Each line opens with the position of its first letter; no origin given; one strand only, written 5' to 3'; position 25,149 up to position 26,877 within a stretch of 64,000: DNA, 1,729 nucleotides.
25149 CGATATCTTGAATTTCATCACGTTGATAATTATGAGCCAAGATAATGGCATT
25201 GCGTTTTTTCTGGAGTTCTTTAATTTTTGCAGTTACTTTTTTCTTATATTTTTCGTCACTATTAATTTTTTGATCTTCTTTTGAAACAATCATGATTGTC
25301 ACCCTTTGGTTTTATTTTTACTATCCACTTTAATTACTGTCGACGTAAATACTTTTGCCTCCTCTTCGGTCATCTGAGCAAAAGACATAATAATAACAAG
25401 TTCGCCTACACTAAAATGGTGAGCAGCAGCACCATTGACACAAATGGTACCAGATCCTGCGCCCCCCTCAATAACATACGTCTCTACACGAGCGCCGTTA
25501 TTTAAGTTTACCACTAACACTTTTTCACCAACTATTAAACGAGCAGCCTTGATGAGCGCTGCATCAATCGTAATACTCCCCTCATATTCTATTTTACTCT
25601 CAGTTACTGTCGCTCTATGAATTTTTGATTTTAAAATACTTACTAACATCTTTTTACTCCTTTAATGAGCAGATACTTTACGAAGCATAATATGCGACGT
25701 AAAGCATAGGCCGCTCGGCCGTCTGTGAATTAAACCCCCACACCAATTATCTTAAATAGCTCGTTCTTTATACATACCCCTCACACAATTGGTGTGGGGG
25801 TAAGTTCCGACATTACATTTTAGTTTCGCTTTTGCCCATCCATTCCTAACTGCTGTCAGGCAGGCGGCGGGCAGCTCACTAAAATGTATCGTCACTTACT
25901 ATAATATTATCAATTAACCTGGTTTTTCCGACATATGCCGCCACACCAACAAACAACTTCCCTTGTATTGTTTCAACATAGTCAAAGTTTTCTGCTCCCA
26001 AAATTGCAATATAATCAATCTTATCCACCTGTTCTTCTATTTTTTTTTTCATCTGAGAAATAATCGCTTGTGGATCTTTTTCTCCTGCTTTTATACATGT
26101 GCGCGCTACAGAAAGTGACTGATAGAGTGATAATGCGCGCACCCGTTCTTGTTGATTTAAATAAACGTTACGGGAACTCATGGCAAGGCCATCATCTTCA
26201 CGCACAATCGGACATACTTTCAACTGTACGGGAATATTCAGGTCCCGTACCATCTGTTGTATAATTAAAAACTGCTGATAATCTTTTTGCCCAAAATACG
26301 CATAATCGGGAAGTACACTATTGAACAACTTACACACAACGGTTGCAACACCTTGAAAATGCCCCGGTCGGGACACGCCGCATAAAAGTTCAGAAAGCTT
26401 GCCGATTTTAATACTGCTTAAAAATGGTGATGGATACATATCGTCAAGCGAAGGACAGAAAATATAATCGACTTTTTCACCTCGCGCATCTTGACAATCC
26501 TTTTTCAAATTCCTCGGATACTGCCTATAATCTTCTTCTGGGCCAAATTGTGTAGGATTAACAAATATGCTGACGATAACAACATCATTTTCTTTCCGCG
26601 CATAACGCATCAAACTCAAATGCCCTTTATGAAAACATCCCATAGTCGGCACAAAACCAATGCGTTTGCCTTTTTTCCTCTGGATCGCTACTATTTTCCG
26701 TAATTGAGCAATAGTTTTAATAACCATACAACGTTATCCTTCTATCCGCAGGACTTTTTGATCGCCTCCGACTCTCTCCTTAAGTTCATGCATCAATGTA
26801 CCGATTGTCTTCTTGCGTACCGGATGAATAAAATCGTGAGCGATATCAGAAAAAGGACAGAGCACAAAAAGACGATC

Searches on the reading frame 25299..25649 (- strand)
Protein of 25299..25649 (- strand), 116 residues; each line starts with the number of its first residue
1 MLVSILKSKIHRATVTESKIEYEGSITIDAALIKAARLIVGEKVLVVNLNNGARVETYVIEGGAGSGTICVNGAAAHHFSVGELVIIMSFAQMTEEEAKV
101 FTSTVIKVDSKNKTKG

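Call 10: search_protein_families(library=pfam, proteins=[window:25299-25649:-], max_evalue=0.01)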
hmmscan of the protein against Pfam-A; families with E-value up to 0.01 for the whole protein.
window:25299-25649:- (116 aa): 1 family
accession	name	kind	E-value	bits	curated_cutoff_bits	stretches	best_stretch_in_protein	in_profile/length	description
PF02261.22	Asp_decarbox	-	6e-46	155.5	25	1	1-114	1-114/115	Aspartate decarboxylase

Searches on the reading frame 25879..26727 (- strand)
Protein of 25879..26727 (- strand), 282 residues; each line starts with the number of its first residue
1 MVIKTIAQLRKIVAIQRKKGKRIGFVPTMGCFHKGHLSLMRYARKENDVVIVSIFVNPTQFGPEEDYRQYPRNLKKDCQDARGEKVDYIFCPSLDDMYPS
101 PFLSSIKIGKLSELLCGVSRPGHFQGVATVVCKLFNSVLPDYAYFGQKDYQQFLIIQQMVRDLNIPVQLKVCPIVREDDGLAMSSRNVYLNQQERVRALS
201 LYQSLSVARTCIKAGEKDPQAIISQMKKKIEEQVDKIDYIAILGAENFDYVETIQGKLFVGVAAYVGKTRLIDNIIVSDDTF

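Call 10: search_protein_families(library=pfam, proteins=[window:25879-26727:-], max_evalue=0.01)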
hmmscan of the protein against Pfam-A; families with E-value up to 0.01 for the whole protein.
window:25879-26727:- (282 aa): 2 families
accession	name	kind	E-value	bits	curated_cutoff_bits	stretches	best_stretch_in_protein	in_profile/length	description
PF02569.21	Pantoate_ligase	-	2.7e-107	358.3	20.7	1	2-276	2-268/268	Pantoate-beta-alanine ligase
PF01364.23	Peptidase_C25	-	0.0096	15.6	23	0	213-282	40-110/374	Peptidase family C25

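Call 78: find_homologous_proteins(query=window:25879-26727:-, max_evalue=1e-40)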
Query window:25879-26727:- (282 aa): 7988 proteins with E <= 1e-40 among 8000 candidates; the best 120 are listed.
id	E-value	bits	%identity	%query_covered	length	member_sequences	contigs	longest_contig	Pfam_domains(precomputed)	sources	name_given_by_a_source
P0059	1.1e-184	630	100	100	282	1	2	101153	PF02569.22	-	-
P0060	1.2e-117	410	64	98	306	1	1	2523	PF02569.22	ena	-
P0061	2.5e-111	389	62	98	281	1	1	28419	PF02569.22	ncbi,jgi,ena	-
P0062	4.9e-106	372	58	98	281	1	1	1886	PF02569.22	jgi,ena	-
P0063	3.5e-105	369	57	98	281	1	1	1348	PF02569.22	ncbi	-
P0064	1.1e-103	364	58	98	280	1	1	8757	PF02569.22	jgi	-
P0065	7.1e-98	345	58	99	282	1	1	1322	PF02569.22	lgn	-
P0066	2.9e-96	340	57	98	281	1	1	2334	PF02569.22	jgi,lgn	jgi:pantoate--beta-alanine ligase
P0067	3.9e-96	339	57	98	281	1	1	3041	PF02569.22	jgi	-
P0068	4.3e-96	339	55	98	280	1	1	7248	PF02569.22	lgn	-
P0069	1.0e-95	338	55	98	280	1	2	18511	PF02569.22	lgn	-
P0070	2.9e-95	337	56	98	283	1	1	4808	PF02569.22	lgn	-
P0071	8.2e-95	335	56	98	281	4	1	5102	PF02569.22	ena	-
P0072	1.0e-94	335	54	99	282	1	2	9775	PF02569.22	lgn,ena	-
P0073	3.6e-94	333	55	98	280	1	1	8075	PF02569.22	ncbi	-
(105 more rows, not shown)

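Call 79: find_encoding_contigs(protein=P0061, flank=1500, max_places=2)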
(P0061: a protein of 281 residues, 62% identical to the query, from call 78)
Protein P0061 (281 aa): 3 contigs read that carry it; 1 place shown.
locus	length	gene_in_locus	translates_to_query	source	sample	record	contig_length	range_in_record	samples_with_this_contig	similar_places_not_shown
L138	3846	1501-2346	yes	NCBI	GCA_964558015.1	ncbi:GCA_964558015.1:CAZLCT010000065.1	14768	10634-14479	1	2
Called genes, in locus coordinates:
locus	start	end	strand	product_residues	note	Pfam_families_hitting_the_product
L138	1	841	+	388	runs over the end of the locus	PF00155:Aminotran_1_2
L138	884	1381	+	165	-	PF01288:HPPK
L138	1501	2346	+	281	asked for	PF02569:Pantoate_ligase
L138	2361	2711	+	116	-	PF02261:Asp_decarbox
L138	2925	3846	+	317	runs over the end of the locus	PF02445:NadA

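Call 80: find_encoding_contigs(protein=P0060, flank=1500, max_places=2)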
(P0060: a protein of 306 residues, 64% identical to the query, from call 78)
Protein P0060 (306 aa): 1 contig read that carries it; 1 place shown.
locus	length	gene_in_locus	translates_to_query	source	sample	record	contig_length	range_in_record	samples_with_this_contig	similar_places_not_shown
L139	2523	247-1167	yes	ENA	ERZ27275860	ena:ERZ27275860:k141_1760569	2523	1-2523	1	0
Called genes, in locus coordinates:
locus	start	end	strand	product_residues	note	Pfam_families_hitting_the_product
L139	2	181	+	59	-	?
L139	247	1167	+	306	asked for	PF02569:Pantoate_ligase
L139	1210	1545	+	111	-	PF02261:Asp_decarbox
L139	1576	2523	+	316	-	?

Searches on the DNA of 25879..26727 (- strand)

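Call 81: search_with_rna_model(model_id=R1, sources=[L138, L139], max_evalue=1, filters=off)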
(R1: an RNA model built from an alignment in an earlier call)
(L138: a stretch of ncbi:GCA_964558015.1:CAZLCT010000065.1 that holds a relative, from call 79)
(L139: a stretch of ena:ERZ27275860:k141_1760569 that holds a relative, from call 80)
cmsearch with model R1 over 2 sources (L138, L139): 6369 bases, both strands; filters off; matches with E-value up to 1: 0.
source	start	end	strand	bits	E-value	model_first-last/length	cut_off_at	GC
